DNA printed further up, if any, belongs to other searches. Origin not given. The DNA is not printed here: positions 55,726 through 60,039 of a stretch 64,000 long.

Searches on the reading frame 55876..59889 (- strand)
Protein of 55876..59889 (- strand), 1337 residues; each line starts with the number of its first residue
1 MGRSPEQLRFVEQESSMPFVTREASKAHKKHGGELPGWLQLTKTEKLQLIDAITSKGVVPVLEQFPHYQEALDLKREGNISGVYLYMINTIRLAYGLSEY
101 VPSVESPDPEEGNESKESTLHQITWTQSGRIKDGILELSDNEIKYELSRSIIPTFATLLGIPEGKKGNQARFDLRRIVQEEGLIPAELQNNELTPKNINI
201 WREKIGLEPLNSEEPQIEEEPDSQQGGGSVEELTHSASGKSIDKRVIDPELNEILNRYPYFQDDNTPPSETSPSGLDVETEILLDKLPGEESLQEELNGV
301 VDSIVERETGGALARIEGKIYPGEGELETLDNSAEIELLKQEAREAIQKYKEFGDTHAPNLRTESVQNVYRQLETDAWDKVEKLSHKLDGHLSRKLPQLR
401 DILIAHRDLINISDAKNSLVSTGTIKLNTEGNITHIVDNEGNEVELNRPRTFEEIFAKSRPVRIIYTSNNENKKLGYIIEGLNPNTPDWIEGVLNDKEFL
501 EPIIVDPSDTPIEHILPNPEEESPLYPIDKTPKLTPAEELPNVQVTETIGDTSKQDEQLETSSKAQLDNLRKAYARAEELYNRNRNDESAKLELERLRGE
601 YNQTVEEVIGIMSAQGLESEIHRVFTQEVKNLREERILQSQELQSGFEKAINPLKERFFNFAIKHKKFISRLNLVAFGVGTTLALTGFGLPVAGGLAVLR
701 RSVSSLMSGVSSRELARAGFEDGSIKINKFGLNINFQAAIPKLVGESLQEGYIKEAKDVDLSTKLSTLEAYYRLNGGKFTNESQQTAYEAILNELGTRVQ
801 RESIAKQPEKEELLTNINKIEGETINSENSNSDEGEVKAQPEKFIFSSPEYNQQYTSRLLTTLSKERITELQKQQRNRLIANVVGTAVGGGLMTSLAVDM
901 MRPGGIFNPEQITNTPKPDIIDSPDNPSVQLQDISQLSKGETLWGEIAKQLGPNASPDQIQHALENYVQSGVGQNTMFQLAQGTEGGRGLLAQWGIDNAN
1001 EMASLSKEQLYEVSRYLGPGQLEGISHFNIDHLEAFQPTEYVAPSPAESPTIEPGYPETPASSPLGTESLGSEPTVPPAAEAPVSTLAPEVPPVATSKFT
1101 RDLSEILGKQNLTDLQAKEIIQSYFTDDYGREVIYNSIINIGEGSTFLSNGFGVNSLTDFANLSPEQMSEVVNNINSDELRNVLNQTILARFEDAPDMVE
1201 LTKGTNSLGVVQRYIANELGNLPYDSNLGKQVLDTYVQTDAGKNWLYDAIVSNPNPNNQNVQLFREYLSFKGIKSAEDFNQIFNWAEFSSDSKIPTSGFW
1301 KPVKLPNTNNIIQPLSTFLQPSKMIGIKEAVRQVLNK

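Call 15: search_protein_families(library=pfam, proteins=[window:55876-59889:-], max_evalue=0.01)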
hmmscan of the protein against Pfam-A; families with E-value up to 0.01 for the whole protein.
window:55876-59889:- (1337 aa): 1 family
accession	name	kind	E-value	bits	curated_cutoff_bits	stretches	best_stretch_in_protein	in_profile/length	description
PF09630.15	DUF2024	-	0.0094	16.3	27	0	1231-1276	4-48/81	Domain of unknown function (DUF2024)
